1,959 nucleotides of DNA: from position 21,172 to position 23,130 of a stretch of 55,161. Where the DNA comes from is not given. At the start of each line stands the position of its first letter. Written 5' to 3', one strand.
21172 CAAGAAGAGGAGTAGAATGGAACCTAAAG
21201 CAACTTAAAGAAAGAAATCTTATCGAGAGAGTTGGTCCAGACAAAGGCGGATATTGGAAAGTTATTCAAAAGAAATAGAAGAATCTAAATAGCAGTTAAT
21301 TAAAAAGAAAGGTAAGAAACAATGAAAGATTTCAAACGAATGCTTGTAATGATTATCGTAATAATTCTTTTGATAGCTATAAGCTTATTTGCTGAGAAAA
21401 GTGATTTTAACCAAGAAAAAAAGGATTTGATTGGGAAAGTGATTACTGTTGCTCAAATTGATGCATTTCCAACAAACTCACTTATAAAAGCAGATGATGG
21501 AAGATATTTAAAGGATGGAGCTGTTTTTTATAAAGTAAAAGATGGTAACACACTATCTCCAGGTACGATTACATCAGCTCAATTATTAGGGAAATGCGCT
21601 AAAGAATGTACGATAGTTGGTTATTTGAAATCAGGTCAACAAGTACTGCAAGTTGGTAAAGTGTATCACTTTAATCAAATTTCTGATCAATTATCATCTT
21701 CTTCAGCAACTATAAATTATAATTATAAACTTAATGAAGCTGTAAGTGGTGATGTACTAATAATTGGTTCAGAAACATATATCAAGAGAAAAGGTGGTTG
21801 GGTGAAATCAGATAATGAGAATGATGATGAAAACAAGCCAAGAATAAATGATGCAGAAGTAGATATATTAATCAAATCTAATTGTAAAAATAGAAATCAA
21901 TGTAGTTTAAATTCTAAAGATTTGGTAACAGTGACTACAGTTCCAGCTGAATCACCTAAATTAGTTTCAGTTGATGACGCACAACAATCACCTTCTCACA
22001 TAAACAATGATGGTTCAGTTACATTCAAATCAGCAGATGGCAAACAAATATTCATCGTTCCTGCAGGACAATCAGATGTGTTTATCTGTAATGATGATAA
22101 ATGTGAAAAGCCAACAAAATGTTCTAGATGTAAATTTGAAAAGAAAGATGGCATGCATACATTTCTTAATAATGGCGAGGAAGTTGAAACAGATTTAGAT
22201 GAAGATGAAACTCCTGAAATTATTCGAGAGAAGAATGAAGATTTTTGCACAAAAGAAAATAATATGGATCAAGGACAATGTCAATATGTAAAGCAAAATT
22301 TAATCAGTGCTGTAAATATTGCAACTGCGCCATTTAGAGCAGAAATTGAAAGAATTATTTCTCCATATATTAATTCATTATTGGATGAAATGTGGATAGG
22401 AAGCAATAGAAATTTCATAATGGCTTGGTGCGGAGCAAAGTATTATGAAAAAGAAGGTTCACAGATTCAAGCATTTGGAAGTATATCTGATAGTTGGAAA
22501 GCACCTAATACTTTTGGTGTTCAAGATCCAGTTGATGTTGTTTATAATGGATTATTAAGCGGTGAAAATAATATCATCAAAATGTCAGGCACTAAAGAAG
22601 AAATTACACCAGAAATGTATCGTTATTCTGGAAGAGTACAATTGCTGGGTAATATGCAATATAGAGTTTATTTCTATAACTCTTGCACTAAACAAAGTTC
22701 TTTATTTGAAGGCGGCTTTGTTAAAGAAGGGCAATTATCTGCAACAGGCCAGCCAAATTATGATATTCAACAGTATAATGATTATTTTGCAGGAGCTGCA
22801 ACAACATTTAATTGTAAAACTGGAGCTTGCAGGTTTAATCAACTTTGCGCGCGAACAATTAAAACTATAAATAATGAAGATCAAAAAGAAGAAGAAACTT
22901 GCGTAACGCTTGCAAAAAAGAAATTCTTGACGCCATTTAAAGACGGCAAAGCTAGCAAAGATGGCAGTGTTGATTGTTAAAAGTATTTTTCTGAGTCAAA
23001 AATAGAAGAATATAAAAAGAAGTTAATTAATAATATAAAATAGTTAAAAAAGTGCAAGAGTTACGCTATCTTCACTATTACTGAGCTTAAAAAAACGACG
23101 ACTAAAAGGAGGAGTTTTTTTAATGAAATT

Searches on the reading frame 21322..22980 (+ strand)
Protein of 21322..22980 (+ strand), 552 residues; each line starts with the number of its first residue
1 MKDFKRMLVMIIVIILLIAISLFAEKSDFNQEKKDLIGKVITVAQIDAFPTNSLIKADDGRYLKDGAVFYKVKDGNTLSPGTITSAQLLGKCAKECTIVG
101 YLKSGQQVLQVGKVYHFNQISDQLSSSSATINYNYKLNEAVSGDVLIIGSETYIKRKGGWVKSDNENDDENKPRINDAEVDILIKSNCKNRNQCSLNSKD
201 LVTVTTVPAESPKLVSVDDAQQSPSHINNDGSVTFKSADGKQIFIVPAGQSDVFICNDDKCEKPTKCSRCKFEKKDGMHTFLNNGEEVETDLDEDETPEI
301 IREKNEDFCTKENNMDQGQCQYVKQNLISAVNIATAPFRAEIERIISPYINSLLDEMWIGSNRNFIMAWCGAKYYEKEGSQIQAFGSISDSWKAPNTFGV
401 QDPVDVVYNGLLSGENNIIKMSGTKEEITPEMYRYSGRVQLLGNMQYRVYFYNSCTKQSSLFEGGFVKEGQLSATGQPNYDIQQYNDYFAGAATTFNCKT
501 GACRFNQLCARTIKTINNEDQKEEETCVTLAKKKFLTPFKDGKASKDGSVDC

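Call 10: search_protein_families(library=pfam, proteins=[window:21322-22980:+], max_evalue=0.1)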
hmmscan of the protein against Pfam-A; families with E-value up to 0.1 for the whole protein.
window:21322-22980:+ (552 aa): 0 families

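Call 23: search_protein_families(library=ncbifam, proteins=[window:21322-22980:+], max_evalue=0.1)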
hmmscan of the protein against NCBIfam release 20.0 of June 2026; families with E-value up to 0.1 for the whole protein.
window:21322-22980:+ (552 aa): 0 families

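Call 24: search_protein_families(library=phrogs, proteins=[window:21322-22980:+], max_evalue=0.1)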
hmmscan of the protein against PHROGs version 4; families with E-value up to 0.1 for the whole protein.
window:21322-22980:+ (552 aa): 1 family
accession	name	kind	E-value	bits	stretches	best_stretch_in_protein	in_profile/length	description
phrog_35556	-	unknown function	0.091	13.5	0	249-327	30-103/190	-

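Call 86: search_protein_families(library=padloc, proteins=[window:21322-22980:+], max_evalue=0.01)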
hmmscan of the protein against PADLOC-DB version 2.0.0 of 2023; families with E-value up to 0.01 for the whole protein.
window:21322-22980:+ (552 aa): 0 families
